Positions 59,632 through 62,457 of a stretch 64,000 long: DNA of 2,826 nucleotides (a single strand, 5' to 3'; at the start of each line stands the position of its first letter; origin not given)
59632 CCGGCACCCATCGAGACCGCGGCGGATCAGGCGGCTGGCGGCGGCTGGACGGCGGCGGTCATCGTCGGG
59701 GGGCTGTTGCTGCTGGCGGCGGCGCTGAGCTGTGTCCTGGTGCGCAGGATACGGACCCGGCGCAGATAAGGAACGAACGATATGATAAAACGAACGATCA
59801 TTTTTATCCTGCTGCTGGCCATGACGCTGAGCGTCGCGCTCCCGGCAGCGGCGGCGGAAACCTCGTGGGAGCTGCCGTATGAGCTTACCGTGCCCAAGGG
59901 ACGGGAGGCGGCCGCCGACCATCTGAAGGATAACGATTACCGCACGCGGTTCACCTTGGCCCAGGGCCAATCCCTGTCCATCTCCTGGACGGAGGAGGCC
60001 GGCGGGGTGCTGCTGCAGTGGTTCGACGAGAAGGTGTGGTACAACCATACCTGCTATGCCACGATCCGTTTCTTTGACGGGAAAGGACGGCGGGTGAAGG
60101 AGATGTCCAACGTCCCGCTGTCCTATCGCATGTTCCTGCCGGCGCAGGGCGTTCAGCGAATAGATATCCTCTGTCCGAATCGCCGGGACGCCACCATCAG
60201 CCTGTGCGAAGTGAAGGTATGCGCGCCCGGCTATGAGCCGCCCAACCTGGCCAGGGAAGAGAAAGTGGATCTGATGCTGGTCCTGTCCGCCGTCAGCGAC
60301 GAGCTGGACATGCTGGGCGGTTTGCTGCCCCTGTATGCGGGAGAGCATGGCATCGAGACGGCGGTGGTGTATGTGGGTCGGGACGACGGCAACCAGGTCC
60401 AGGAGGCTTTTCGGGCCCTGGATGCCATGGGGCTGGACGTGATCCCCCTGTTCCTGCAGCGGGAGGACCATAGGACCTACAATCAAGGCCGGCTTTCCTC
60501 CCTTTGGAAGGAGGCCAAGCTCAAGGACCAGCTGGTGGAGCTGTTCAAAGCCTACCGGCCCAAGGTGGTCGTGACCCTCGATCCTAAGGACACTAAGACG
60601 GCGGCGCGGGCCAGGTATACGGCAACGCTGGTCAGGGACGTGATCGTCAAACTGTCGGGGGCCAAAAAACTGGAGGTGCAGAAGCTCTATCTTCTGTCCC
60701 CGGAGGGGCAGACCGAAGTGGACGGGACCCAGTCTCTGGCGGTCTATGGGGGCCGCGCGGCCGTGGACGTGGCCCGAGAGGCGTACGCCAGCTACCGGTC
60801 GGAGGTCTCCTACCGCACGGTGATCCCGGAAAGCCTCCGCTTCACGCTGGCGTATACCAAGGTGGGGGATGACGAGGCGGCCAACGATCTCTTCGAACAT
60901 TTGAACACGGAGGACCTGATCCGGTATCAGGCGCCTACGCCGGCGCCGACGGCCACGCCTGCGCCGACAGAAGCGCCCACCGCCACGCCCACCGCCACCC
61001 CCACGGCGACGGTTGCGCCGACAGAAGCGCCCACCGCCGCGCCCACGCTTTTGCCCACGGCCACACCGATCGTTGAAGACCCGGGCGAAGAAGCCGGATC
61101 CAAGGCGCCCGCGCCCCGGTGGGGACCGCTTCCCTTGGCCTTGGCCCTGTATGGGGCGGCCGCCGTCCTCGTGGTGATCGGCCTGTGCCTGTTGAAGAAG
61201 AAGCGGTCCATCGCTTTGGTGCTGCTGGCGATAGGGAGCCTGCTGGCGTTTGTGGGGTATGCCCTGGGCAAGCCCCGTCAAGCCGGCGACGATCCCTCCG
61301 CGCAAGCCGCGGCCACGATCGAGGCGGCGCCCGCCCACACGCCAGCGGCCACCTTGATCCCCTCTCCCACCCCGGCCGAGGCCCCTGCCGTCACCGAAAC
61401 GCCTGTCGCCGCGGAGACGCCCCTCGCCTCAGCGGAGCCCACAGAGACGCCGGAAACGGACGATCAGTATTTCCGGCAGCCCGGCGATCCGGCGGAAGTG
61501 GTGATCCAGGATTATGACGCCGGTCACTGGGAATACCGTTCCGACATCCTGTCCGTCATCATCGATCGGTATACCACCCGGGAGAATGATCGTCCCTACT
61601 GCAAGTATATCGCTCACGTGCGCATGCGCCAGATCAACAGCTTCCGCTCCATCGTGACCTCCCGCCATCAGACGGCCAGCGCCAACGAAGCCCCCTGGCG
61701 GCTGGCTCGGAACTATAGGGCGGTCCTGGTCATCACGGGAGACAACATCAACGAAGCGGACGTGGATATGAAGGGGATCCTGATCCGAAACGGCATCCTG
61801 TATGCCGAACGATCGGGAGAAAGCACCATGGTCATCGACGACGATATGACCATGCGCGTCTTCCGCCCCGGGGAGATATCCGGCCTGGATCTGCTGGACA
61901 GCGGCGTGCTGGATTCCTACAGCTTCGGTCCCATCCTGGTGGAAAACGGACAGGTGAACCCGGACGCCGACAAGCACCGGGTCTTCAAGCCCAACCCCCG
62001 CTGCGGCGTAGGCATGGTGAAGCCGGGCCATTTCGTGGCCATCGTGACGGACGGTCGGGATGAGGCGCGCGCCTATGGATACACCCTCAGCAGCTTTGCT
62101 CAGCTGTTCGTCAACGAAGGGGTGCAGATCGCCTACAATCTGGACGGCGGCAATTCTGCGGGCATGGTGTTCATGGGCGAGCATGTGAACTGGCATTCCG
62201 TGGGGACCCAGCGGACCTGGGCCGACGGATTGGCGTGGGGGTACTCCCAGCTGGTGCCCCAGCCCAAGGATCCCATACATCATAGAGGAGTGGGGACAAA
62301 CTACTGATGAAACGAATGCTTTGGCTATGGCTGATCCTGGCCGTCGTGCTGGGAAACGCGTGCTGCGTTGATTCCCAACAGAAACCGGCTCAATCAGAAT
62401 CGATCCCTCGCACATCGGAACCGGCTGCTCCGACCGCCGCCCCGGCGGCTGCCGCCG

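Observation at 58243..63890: Three-gene envelope module built from a PIG-L/NAGPA paralog family in which only the stand-alone copy keeps catalytic deacetylase motifs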

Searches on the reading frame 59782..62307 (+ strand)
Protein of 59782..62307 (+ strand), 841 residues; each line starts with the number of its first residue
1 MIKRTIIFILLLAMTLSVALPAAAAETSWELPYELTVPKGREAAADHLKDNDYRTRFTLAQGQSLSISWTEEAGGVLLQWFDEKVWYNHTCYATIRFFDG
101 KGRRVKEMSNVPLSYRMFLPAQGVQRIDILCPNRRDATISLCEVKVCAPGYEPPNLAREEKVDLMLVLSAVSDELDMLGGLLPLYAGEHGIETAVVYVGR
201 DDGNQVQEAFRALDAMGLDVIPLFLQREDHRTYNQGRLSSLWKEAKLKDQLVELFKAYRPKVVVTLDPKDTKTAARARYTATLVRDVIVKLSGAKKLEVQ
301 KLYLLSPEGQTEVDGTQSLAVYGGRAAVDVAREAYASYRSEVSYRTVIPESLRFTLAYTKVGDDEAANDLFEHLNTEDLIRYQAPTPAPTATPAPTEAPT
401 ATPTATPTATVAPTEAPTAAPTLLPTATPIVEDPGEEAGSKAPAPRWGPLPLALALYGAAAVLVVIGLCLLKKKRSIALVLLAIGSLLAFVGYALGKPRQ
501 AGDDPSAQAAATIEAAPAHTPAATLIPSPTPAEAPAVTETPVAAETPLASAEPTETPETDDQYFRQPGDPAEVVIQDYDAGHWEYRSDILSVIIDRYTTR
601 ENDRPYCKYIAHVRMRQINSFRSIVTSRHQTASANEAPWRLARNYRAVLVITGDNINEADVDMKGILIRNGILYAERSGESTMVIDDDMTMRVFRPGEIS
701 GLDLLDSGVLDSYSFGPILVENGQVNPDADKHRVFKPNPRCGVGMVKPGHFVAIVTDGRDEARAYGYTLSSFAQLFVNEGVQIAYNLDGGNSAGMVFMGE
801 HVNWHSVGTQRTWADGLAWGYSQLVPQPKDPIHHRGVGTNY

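Call 3: search_protein_families(library=pfam, proteins=[window:59782-62307:+], max_evalue=0.1)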
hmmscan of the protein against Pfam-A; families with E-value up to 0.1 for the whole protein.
window:59782-62307:+ (841 aa): 3 families
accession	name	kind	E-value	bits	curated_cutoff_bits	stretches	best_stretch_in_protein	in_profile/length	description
PF09992.14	NAGPA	-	4.3e-23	82.8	25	1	646-817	2-166/169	Phosphodiester glycosidase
PF02585.22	PIG-L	-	2.2e-05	25.4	28.2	1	206-271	56-113/129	GlcNAc-PI de-N-acetylase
PF13567.11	DUF4131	-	0.00038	20.6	31.6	1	449-509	2-62/165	Domain of unknown function (DUF4131)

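Call 4: search_protein_families(library=ncbifam, proteins=[window:59782-62307:+], max_evalue=0.1)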
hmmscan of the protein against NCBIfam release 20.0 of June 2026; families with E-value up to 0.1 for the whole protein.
window:59782-62307:+ (841 aa): 0 families

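Call 8: search_solved_structures(query=window:59782-62307:+, max_evalue=1, show_alignments=2)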
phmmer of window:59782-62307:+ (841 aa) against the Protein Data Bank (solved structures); distinct sequences matched with E-value up to 1: 7.
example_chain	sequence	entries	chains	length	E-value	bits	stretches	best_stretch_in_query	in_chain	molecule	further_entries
6pku_A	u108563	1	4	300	0.0078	17.5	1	738-806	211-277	N-acetylglucosamine-1-phosphodiester alpha-N-acetylglucosaminidase (NAGPA)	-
6pky_A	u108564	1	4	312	0.0099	17.2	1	738-806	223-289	N-acetylglucosamine-1-phosphodiester alpha-N-acetylglucosaminidase (NAGPA)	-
6u11_A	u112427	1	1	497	0.059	14.6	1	732-806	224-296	EGF-like domain-containing protein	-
6pki_A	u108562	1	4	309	0.073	14.3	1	731-804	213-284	N-acetylglucosamine-1-phosphodiester alpha-N-acetylglucosaminidase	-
6pkg_A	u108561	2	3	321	0.098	13.9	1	732-804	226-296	N-acetylglucosamine-1-phosphodiester alpha-N-acetylglucosaminidase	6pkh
3ohg_A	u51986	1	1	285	0.42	11.8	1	718-797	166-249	Uncharacterized protein from DUF2233 family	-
5h3k_A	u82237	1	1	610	0.52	11.5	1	715-803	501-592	Slr0280 protein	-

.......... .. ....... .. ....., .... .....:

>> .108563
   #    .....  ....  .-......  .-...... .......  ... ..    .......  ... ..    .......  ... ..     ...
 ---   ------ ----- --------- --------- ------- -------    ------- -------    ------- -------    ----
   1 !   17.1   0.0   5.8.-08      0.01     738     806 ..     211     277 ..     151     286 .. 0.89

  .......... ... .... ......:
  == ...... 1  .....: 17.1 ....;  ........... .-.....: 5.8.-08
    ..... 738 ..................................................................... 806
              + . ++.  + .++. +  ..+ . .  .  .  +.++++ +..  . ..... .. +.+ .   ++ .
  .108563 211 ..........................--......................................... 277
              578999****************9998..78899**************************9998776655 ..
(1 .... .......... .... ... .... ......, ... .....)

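Call 9: find_homologous_proteins(query=window:59782-62307:+, max_evalue=0.00001)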
Query window:59782-62307:+ (841 aa): 44 proteins with E <= 0.00001 among 8000 candidates.
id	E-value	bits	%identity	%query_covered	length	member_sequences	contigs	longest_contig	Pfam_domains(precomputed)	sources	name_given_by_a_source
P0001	0.0e+0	1791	93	100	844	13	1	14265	PF09992.15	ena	-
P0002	0.0e+0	1186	64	100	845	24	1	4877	PF09992.15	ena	-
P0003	0.0e+0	1176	63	100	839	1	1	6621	PF09992.15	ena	-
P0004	0.0e+0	1166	61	100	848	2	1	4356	PF09992.15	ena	-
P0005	0.0e+0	1162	62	100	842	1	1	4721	PF09992.15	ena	-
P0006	0.0e+0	1152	62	100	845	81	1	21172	PF09992.15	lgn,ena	-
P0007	0.0e+0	1146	60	99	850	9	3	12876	PF09992.15,PF27998.1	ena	-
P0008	0.0e+0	1136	62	100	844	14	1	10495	PF09992.15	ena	-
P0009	0.0e+0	1130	57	100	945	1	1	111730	PF09992.15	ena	-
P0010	0.0e+0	1116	58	100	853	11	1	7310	PF09992.15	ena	-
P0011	0.0e+0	1104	57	100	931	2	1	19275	PF09992.15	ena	-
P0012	0.0e+0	1092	60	99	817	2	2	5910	PF09992.15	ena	-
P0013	0.0e+0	1060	58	100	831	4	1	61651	PF09992.15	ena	-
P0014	0.0e+0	1045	57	100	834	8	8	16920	PF02585.23,PF09992.15,PF27998.1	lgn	-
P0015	3.1e-291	986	55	98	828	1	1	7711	PF09992.15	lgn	-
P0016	1.2e-290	985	55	100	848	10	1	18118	PF09992.15,PF04886.17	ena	-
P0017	2.5e-285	967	53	100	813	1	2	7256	PF09992.15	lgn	-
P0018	5.0e-284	963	53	100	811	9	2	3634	PF09992.15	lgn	-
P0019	3.5e-282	956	56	47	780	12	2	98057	PF09992.15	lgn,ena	-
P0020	5.1e-282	956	72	34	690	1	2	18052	PF09992.15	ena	-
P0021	1.2e-279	948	67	39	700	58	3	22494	PF09992.15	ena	-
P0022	1.7e-279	948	52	100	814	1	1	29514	PF09992.15,PF04886.17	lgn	-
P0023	4.8e-273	926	70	34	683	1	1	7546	PF09992.15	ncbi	-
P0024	3.1e-258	877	49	100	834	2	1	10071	PF09992.15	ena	-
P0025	2.6e-257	874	48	100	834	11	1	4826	PF09992.15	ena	-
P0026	1.5e-254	865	70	33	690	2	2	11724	PF09992.15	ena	-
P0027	1.2e-252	859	49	98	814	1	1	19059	PF09992.15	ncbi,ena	-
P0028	6.2e-251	853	50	97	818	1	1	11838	PF09992.15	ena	-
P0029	9.2e-133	462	36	94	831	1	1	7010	PF09992.15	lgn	-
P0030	7.0e-132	459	34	98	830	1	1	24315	PF09992.15,PF04886.17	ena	-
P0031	4.5e-128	447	32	99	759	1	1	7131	PF09992.15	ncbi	-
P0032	1.8e-99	352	46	38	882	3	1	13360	PF09992.15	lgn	-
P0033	2.9e-96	342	46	38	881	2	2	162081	PF09992.15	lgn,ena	-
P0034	7.6e-94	334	46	38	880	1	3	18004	PF09992.15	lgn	-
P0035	2.9e-93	332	46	38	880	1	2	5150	PF09992.15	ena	-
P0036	3.4e-92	328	46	38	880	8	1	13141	PF09992.15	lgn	-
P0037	4.3e-92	328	46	38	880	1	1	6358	PF09992.15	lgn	-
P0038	6.4e-92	327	46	38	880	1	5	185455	PF09992.15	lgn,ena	-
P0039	6.7e-92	327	46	38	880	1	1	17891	PF09992.15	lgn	-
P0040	1.4e-91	326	46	38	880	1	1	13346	PF09992.15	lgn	-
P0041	1.5e-91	326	46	38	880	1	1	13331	PF09992.15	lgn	-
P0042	2.1e-83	299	38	35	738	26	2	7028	PF09992.15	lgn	-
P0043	9.1e-30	122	26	46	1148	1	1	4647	PF02585.23,PF12799.14,PF13855.13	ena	-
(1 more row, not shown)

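Call 21: find_related_loci(query=A1, collection=genome_contigs, flank=8000)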
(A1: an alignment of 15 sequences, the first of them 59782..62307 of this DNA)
Query A1 (841 aa) in genome_contigs; peptide patterns used: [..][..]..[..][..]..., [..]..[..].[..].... (x = any residue, [..] = any of these).
432 stretches matched a pattern; 364 encode a relative of the query (tblastn E <= 1e-3); the best 80 are kept; 79 distinct loci.
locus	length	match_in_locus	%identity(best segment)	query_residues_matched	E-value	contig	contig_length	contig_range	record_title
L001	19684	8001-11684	62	1-841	0e+0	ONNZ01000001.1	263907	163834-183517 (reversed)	uncultured Clostridiales bacterium isolate RUG472 genome assembly, contig: scaffold_26, whole genome shotgun sequence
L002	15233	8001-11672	62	1-841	0e+0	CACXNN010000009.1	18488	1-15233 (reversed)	MAG: uncultured Clostridiales bacterium isolate RUG11425 genome assembly, contig: RUG11425_asm_9, whole genome shotgun s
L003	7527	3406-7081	60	30-838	0e+0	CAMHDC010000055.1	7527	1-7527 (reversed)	MAG: uncultured Clostridia bacterium isolate SRR11784291_bin.26_metaWRAP_v1.3_MAG genome assembly, contig: ERZ12202683.1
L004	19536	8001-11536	55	1-841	0e+0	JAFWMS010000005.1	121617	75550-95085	MAG: Clostridia bacterium isolate RGIG5880 Sheep_Jejunum-3__c11887, whole genome shotgun sequence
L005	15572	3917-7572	53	1-841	0e+0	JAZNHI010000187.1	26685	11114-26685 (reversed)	MAG: Clostridia bacterium isolate T1900044694_TS20190160.MAGScoT_cleanbin_000005 SGB_1767_k141_38912, whole genome shotg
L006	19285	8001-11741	62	1-841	0e+0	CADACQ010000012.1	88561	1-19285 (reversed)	MAG: uncultured Clostridiales bacterium isolate RUG13181 genome assembly, contig: RUG13181_asm_12, whole genome shotgun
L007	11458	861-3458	44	1-841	0e+0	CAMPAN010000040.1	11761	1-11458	MAG: uncultured Clostridia bacterium isolate SRR873608_bin.130_metaWRAP_v1.3_MAG genome assembly, contig: NODE_17262_len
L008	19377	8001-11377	50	23-841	0e+0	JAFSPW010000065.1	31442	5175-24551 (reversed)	MAG: Clostridia bacterium isolate RGIG3365 Goat_Reticulum.Co__c1123510, whole genome shotgun sequence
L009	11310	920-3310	49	17-841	0e+0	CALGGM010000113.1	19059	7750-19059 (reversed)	MAG TPA_asm: uncultured Clostridia bacterium isolate ERR1278103_bin.119_CONCOCT_v1.1_MAG genome assembly, contig: ERZ841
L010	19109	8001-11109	68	1-841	2e-141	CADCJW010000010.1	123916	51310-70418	MAG: uncultured Clostridiales bacterium isolate RUG14713 genome assembly, contig: RUG14713_asm_10, whole genome shotgun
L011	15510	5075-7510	76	1-841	2e-140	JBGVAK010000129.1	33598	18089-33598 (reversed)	MAG: Christensenellales bacterium isolate ruminal_MAG_432 ruminal_MAG_432_contig_0129, whole genome shotgun sequence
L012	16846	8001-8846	69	560-841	4e-136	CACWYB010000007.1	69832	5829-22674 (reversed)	MAG: uncultured Clostridiales bacterium isolate RUG11019 genome assembly, contig: RUG11019_asm_7, whole genome shotgun s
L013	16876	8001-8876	68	527-841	3e-136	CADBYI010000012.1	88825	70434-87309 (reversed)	MAG: uncultured Clostridiales bacterium isolate RUG14416 genome assembly, contig: RUG14416_asm_12, whole genome shotgun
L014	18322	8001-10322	35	35-838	3e-126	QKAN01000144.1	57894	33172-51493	MAG: Clostridia bacterium isolate SZUA-373 scaffold_3231, whole genome shotgun sequence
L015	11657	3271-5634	36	1-836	2e-126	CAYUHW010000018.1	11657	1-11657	MAG TPA_asm: uncultured Christensenella sp. isolate SRP350583_co2_295 genome assembly, contig: NODE_8281_length_11657_co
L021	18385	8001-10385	35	22-836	1e-118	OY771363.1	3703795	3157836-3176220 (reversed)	MAG: Christensenellaceae bacterium isolate 38ba8450-c70d-4108-8ba4-09623ba0e347 genome assembly, chromosome: 1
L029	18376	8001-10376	34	21-836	1e-108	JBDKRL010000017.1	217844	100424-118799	MAG: Clostridiaceae bacterium isolate 5_bin.60 c_000000997573, whole genome shotgun sequence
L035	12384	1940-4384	32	1-836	2e-106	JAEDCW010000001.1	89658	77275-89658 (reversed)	MAG: Clostridia bacterium isolate MAG016 NODE_53_length_89658_cov_6.317244, whole genome shotgun sequence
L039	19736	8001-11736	34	2-836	6e-106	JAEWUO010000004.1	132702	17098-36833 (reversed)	MAG: Bacillota bacterium isolate OH_SDB_26 k127_174734, whole genome shotgun sequence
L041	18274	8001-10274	35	73-836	1e-104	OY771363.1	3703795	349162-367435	MAG: Christensenellaceae bacterium isolate 38ba8450-c70d-4108-8ba4-09623ba0e347 genome assembly, chromosome: 1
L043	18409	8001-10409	31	25-838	6e-103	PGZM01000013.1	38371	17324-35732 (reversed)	MAG: Firmicutes bacterium HGW-Firmicutes-9 08E140C01_z5_2013_Ig3399_v2_scaffold_878, whole genome shotgun sequence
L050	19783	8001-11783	33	10-836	5e-100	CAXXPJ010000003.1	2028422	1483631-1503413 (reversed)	MAG: Christensenellaceae bacterium isolate ebc0edfe-de01-4de5-b550-b82b2926f268 genome assembly, contig: contig_3, whole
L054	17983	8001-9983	33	159-836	4e-99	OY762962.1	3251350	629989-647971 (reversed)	MAG: Christensenellaceae bacterium isolate 71fbd196-4d72-4d9d-b023-dc0a1f92e7b0 genome assembly, chromosome: 1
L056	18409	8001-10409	30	35-839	4e-98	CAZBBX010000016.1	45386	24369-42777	MAG TPA_asm: uncultured Oscillospiraceae bacterium isolate SRP192927_co1_121 genome assembly, contig: NODE_1148_length_4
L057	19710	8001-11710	30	2-836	1e-97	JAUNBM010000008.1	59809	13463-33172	MAG: Clostridia bacterium isolate S1R_St_45 NODE_177_length_59809_cov_40.053419, whole genome shotgun sequence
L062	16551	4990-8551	32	30-836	4e-95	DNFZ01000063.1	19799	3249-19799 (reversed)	MAG TPA_asm: Clostridiales bacterium isolate UBA8911 contig_59814, whole genome shotgun sequence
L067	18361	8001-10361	34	35-838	2e-113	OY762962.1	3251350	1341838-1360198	MAG: Christensenellaceae bacterium isolate 71fbd196-4d72-4d9d-b023-dc0a1f92e7b0 genome assembly, chromosome: 1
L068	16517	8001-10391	31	25-838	9e-101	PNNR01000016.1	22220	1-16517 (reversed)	MAG: Clostridiales bacterium isolate SW.3.23 SW_1001329_22220, whole genome shotgun sequence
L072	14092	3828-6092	30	35-831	1e-87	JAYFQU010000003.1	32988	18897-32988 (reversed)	MAG: Christensenella sp. isolate CA_33 c_CA_000000037432, whole genome shotgun sequence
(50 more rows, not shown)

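Call 26: search_protein_families(library=pfam, proteins=[L001:4885-7470:-, L021:12338-13384:-], max_evalue=0.001)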
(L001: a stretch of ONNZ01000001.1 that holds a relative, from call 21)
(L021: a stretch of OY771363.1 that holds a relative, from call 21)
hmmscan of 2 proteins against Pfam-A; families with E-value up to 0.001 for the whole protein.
L001:4885-7470:- (861 aa): 3 families
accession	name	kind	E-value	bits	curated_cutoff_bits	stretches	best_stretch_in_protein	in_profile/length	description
PF13540.12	RCC1_2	-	1.2e-29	101.8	22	3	483-512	1-30/30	Regulator of chromosome condensation (RCC1) repeat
PF25390.1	WD40_RLD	-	1.4e-25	90.9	150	2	444-599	90-282/363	RCC1-like domain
PF09992.14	NAGPA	-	2.3e-15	57.7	25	1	684-852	1-168/169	Phosphodiester glycosidase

L021:12338-13384:- (348 aa): 1 family
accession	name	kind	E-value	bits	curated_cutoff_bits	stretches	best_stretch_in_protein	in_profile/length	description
PF09992.14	NAGPA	-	6.9e-22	78.9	25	1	171-342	2-168/169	Phosphodiester glycosidase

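Call 45: search_solved_structures(query=A2, max_evalue=0.1, show_alignments=4)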
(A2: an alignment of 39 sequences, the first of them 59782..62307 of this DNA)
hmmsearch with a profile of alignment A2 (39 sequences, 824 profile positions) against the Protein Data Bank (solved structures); distinct sequences matched with E-value up to 0.1: 19.
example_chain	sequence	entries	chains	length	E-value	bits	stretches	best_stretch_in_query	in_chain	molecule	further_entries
6ozd_A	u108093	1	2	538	1.9e-08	36.5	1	717-801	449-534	Putative exported protein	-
3ohg_A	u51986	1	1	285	3e-08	35.9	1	701-780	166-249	Uncharacterized protein from DUF2233 family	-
6u11_A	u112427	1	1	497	4.6e-06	28.6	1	714-788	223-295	EGF-like domain-containing protein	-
6pku_A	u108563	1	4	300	2.3e-05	26.3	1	714-782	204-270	N-acetylglucosamine-1-phosphodiester alpha-N-acetylglucosaminidase (NAGPA)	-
6pky_A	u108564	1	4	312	3e-05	25.9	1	715-782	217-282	N-acetylglucosamine-1-phosphodiester alpha-N-acetylglucosaminidase (NAGPA)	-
5h3k_A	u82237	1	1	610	6.5e-05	24.8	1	699-785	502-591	Slr0280 protein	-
6pki_A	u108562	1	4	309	0.0018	20.1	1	713-782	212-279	N-acetylglucosamine-1-phosphodiester alpha-N-acetylglucosaminidase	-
23px_A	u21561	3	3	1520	0.0019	20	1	499-546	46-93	Putative lipoprotein AcfD homolog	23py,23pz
6pkg_A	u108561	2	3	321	0.0021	19.8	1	714-782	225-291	N-acetylglucosamine-1-phosphodiester alpha-N-acetylglucosaminidase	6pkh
9gv5_A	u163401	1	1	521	0.0058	18.4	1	489-540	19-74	Monocarboxylate transporter 8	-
9fkn_A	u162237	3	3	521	0.0058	18.4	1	489-540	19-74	Monocarboxylate transporter 8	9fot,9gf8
8zkn_A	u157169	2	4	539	0.0082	17.9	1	489-541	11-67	Monocarboxylate transporter 8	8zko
9dwy_A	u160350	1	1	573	0.0089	17.8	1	489-541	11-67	Monocarboxylate transporter 8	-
4l3a_A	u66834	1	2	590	0.016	16.9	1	360-430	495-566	Internalin K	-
4ewl_A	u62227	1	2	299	0.022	16.4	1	198-299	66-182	1D-myo-inositol 2-acetamido-2-deoxy-alpha-D-glucopyranoside deacetylase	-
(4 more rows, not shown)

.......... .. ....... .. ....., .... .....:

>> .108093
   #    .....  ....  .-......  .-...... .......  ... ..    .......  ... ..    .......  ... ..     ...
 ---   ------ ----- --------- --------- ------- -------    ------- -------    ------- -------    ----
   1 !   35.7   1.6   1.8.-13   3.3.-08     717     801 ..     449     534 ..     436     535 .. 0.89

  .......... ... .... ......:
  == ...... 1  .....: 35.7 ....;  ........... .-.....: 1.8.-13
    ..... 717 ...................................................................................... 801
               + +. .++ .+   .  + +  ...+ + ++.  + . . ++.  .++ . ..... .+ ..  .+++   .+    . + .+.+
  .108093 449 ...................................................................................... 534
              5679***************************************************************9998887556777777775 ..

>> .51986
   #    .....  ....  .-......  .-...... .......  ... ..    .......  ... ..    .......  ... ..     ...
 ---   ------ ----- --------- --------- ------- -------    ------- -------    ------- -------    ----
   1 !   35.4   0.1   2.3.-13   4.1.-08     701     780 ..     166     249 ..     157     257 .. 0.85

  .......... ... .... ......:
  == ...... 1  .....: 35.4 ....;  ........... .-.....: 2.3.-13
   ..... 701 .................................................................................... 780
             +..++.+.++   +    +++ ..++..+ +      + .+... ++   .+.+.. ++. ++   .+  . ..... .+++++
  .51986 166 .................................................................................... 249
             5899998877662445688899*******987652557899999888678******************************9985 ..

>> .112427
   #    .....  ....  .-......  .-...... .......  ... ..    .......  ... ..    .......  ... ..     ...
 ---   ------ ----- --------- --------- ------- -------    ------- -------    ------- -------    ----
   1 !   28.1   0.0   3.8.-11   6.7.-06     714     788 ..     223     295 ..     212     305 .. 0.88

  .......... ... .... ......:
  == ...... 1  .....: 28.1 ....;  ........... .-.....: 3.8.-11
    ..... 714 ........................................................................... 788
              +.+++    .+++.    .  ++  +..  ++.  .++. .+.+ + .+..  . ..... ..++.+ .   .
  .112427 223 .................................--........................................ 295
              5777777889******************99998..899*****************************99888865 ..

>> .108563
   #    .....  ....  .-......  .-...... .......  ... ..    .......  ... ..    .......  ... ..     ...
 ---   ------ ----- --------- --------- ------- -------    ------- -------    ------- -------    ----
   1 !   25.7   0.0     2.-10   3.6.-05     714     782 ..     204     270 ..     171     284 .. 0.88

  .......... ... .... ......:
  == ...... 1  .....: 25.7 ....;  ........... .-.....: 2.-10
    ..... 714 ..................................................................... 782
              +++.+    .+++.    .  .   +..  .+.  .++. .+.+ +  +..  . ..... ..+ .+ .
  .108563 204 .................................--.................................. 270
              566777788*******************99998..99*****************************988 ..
